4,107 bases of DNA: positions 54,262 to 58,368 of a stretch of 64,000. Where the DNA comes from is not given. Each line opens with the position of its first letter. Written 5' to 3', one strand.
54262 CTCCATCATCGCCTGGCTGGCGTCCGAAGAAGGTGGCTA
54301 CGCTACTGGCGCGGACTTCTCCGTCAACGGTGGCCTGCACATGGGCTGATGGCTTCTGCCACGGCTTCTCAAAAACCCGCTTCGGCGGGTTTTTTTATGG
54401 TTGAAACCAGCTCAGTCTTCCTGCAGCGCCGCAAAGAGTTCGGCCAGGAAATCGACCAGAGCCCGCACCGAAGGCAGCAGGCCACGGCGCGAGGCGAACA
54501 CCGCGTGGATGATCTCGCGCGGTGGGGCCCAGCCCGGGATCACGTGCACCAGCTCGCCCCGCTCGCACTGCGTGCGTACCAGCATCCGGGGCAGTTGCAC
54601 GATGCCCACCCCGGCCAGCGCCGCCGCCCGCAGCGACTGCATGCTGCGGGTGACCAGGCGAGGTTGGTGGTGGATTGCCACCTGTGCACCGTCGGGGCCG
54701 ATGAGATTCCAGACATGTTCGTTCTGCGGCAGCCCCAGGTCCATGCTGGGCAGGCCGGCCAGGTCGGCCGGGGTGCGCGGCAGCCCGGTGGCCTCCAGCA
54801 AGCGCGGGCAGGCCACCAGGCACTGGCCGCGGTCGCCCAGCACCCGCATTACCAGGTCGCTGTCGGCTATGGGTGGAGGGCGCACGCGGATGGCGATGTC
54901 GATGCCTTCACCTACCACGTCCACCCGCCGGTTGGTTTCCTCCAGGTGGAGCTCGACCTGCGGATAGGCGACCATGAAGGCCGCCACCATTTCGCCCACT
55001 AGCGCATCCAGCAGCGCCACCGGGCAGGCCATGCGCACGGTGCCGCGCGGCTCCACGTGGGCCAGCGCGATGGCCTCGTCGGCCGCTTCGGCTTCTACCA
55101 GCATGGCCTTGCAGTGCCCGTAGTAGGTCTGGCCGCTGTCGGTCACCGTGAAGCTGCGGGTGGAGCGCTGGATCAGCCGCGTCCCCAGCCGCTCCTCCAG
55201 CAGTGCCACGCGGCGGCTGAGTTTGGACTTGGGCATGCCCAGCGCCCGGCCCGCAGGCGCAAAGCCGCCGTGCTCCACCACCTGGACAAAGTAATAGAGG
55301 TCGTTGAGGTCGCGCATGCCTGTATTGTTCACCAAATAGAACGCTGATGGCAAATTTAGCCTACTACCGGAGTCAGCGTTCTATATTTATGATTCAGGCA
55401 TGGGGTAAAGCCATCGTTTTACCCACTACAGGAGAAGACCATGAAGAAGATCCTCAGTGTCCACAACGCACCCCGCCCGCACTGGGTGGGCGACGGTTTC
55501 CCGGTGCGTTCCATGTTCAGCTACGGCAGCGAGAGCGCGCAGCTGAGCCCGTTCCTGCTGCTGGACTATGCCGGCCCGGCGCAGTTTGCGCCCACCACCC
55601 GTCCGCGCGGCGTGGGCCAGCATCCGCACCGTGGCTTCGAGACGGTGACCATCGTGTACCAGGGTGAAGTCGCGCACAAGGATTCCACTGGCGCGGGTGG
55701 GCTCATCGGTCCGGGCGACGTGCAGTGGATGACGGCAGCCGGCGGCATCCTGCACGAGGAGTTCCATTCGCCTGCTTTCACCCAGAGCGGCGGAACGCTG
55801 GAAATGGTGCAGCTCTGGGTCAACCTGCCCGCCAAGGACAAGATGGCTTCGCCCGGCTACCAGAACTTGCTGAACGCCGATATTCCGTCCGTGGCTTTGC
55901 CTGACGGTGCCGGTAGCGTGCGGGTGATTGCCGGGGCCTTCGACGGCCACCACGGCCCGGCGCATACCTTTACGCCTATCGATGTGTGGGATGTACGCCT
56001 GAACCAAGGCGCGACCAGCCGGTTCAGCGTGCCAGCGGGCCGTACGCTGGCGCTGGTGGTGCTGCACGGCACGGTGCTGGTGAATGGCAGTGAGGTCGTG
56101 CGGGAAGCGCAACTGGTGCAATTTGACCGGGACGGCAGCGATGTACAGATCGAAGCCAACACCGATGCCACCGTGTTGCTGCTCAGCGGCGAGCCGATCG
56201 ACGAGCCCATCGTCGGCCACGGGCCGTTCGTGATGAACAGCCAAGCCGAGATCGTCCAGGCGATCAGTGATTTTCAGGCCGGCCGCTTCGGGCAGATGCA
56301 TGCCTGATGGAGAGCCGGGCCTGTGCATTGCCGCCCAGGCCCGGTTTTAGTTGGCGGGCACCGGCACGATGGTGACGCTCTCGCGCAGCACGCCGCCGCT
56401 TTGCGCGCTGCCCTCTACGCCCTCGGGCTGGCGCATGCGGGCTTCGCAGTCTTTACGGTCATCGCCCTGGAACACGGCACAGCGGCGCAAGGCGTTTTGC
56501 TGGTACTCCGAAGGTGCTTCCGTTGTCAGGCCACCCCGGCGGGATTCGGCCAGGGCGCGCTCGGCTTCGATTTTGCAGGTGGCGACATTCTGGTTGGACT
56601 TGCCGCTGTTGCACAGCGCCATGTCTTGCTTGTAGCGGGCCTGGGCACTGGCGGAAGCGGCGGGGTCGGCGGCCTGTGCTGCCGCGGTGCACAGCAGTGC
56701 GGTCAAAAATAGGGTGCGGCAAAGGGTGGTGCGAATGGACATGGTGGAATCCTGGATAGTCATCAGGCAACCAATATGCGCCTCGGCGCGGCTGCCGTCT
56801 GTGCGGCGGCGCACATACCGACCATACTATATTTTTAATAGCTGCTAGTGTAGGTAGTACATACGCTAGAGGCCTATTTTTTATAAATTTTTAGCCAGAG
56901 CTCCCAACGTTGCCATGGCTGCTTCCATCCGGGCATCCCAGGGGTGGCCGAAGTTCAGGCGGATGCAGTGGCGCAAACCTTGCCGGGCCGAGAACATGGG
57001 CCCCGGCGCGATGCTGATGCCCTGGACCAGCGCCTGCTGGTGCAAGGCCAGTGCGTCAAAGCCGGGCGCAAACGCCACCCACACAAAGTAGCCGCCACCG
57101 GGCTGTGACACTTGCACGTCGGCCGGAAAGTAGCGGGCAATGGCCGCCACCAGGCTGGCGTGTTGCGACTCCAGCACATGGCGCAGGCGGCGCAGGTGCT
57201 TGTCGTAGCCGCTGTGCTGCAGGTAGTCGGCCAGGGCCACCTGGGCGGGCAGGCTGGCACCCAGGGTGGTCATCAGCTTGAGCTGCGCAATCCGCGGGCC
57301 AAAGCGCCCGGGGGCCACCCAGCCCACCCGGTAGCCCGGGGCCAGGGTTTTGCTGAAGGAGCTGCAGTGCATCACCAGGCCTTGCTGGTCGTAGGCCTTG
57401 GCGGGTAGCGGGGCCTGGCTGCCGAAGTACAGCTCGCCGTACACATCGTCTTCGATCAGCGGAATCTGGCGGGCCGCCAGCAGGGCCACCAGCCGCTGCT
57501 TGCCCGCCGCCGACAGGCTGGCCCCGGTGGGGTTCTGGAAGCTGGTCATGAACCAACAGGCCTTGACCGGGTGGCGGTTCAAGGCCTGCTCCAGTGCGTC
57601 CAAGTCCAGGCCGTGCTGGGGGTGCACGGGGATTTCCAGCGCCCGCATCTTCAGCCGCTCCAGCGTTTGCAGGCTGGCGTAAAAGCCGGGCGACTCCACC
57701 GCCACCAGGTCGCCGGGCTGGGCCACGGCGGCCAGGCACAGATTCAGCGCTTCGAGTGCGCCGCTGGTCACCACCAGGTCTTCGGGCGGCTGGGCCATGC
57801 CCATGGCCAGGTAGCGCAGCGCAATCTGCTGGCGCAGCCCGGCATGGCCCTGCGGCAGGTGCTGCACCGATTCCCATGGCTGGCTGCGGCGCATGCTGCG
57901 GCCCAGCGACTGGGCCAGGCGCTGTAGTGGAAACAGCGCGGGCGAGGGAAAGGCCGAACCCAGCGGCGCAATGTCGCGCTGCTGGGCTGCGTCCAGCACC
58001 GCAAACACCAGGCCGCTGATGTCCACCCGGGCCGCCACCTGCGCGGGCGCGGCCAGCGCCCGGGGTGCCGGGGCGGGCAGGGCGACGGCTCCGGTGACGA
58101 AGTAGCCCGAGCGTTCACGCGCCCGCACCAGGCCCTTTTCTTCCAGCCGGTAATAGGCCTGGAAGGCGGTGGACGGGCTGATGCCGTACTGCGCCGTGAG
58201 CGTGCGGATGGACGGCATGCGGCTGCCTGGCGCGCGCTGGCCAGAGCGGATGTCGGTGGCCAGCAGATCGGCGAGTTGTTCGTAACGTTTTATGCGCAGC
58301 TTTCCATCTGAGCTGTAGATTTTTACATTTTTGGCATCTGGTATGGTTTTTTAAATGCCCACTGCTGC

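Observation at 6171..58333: Dispersed ~65-bp AT-rich imperfect-palindrome repeat family, about one copy per 5 kb, half of them inside genes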

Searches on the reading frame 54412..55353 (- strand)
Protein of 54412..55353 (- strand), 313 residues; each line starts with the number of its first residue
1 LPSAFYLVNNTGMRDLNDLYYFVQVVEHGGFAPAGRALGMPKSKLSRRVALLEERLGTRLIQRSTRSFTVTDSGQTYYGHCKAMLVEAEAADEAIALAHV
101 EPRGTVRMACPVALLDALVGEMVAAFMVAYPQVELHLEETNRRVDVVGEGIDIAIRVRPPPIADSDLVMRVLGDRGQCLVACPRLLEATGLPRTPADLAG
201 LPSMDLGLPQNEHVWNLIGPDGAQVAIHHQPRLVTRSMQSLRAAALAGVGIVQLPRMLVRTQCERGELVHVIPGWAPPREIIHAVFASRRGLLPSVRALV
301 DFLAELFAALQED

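Call 74: search_protein_families(library=pfam, proteins=[window:54412-55353:-], max_evalue=0.001)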
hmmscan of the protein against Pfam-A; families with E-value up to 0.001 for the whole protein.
window:54412-55353:- (313 aa): 2 families
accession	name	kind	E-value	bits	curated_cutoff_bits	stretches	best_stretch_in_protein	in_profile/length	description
PF03466.25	LysR_substrate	-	5.4e-36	124.4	28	1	101-307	3-208/209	LysR substrate binding domain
PF00126.33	HTH_1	-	9.2e-19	67.6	26.6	1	16-75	1-60/60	Bacterial regulatory helix-turn-helix protein, lysR family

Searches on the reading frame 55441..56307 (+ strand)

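Call 74: search_protein_families(library=pfam, proteins=[window:55441-56307:+], max_evalue=0.001)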
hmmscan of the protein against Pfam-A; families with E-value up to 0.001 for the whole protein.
window:55441-56307:+ (288 aa): 2 families
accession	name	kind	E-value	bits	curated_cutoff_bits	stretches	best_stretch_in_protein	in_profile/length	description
PF02678.22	Pirin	-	1.9e-32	111.9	26.1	1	21-127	3-108/108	Pirin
PF05726.19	Pirin_C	-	1.3e-30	106.3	27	1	182-284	1-103/103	Pirin C-terminal cupin domain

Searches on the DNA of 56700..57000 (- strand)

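Call 65: search_rna_families(source=window, start=56700, end=57000, threshold=evalue, max_evalue=10)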
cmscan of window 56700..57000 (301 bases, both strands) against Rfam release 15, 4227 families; matches with E-value up to 10: 4.
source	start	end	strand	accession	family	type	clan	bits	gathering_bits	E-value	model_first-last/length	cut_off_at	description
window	56841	56903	+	RF01646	ceN63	Gene; snRNA; snoRNA; CD-box;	-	17.7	65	0.46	1-69/69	no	Caenorhabditis snoRNA ceN63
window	56912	56972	+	RF03207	mir-3960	Gene; miRNA;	-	16.2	73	9.8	1-73/73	no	mir-3960 microRNA precursor family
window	56962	56998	+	RF03587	mir-1202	Gene; miRNA;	-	16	80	1.7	1-80/80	no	mir-1202 microRNA precursor family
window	56829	56890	+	RF00051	mir-17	Gene; miRNA;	-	14.6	49.5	1.4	1-80/80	no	mir-17 microRNA precursor family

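Call 67: search_dna_similar(query=window:56815-56896:-, collection=plasmids, mode=distant, max_evalue=0.01, max_rows=25)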
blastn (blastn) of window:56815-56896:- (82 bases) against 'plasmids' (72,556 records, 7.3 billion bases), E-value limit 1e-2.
No match.

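Call 68: search_dna_similar(query=window:56815-56896:-, collection=phages, mode=distant, max_evalue=0.01, max_rows=15)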
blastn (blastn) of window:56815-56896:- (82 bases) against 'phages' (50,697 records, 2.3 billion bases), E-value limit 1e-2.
No match.
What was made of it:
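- No hits in plasmid or phage collections (calls 67, 68).
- Tried and rejected: Plasmid and phage collections, searched by blastn with the best copy: no match (calls 67, 68).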

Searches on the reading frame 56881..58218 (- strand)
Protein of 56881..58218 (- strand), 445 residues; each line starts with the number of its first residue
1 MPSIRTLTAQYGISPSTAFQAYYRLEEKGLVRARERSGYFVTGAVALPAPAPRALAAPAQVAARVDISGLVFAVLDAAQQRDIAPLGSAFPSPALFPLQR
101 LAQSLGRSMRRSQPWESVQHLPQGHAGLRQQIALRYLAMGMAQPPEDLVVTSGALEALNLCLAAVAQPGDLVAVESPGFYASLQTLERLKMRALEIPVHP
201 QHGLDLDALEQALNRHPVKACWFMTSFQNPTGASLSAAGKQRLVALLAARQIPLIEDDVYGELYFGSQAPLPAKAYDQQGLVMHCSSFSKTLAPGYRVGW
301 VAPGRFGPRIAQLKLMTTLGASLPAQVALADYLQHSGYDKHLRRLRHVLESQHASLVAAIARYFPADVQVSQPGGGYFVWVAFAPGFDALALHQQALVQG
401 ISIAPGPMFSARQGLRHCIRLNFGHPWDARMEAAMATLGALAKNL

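Call 75: search_protein_families(library=pfam, proteins=[window:56881-58218:-], max_evalue=0.001)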
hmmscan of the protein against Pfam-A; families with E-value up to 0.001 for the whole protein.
window:56881-58218:- (445 aa): 3 families
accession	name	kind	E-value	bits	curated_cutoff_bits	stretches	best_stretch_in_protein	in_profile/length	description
PF00155.27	Aminotran_1_2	-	1.7e-30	106.8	19.7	1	122-426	41-350/361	Aminotransferase class I and II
PF00392.27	GntR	-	6.1e-08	32.6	27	1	1-41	24-64/64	Bacterial regulatory proteins, gntR family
PF12897.13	Asp_aminotransf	-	2.1e-07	30.5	27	1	172-436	127-403/421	Aspartate amino-transferase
